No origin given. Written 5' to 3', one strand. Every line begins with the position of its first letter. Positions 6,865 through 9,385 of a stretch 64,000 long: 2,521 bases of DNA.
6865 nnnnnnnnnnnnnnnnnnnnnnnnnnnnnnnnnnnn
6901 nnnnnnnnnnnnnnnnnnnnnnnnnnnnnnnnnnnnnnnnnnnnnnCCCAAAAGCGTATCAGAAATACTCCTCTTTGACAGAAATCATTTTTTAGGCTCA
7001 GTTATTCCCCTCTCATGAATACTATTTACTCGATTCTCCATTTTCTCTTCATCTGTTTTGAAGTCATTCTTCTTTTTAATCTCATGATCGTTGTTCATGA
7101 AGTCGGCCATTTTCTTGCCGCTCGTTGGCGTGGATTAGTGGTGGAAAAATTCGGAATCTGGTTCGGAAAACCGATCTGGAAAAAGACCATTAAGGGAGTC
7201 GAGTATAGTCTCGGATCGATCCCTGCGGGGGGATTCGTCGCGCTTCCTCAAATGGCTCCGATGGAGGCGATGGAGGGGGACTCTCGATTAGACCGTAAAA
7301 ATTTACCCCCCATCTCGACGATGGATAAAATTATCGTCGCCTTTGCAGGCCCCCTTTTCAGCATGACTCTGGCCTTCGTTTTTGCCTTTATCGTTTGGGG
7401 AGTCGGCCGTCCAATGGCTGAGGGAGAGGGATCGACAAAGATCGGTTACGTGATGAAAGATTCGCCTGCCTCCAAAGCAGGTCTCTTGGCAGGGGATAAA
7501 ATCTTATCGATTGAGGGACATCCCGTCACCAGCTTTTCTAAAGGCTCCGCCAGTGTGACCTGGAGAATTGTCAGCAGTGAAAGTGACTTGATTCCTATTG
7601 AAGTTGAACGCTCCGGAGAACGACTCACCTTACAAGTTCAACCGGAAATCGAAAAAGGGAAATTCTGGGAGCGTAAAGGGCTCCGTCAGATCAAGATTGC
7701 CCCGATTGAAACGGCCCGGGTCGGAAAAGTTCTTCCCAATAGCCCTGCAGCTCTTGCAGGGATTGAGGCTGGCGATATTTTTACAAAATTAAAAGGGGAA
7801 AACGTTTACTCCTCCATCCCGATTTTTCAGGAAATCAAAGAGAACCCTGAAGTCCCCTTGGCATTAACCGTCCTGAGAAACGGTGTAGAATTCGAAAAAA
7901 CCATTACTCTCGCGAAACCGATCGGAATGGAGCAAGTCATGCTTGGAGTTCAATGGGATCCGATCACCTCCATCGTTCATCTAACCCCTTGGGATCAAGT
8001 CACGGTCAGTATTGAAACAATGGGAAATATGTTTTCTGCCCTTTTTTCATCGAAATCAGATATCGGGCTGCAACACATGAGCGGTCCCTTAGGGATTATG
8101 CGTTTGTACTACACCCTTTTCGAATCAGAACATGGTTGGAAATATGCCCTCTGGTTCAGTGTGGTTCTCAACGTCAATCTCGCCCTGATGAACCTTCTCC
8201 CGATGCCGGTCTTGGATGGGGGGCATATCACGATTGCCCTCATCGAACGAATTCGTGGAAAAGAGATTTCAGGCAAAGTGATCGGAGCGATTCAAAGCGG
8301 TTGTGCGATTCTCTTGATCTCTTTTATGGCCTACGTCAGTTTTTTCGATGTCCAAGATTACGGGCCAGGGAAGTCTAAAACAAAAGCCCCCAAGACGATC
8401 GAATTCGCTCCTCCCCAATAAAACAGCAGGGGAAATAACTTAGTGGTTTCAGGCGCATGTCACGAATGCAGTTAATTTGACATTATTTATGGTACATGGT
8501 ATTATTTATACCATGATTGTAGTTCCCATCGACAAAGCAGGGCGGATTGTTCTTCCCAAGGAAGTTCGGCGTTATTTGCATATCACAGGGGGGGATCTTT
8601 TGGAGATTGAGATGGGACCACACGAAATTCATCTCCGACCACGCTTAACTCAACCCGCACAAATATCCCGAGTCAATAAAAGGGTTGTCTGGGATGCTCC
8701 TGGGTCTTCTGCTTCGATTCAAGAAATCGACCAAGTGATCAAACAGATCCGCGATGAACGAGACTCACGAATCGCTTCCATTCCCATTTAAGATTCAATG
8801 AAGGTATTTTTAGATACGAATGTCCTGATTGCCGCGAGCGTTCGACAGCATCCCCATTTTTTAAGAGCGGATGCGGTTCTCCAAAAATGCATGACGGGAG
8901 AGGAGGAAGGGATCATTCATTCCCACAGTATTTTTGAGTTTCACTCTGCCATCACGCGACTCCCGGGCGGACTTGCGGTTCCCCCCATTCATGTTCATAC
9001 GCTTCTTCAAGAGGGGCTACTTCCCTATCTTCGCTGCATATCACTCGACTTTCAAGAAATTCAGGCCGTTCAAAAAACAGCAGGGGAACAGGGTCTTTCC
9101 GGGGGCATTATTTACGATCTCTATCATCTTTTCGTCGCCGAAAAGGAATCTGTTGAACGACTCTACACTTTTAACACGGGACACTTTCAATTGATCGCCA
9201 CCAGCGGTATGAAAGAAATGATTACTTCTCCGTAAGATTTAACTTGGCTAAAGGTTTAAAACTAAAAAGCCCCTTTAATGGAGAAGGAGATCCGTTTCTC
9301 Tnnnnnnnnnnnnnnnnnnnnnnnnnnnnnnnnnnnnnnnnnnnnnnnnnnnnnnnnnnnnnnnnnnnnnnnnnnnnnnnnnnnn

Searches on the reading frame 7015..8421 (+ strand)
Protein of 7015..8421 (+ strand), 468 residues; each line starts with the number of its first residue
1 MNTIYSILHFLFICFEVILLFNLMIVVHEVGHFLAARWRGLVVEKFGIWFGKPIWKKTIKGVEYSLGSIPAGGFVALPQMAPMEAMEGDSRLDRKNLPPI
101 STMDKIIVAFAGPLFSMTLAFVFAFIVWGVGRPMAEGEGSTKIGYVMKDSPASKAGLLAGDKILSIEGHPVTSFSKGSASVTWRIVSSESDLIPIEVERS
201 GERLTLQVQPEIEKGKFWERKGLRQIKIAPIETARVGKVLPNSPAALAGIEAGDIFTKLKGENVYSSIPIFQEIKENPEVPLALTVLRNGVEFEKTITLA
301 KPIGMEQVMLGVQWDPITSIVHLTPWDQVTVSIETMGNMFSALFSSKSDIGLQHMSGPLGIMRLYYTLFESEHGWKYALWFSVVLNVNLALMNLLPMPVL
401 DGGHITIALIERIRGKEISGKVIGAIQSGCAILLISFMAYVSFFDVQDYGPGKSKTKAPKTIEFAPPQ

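Call 10: search_protein_families(library=pfam, proteins=[window:7015-8421:+], max_evalue=0.0001)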
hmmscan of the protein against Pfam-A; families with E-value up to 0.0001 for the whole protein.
window:7015-8421:+ (468 aa): 4 families
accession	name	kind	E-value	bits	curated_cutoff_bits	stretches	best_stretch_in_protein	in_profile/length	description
PF02163.28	Peptidase_M50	-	2.7e-44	151.6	27.2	1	18-434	3-219/221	Peptidase family M50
PF17820.7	PDZ_6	-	6.6e-18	64.6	27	2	143-174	2-33/54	PDZ domain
PF13180.12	PDZ_2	-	2.7e-13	50.4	27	1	144-208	17-78/80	PDZ domain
PF00595.29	PDZ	-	2.1e-10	41.3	23.2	0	140-176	26-62/81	PDZ domain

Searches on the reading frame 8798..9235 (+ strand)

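Call 69: search_protein_families(library=pfam, proteins=[window:8798-9235:+], max_evalue=0.01)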
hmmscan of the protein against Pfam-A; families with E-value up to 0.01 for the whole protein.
window:8798-9235:+ (145 aa): 2 families
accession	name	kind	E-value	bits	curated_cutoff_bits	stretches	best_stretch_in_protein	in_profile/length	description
PF01850.27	PIN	-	8.1e-08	33.3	23.6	1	3-128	1-113/120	PIN domain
PF13470.12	PIN_3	-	0.0045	18.2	27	1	2-54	1-52/115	PIN domain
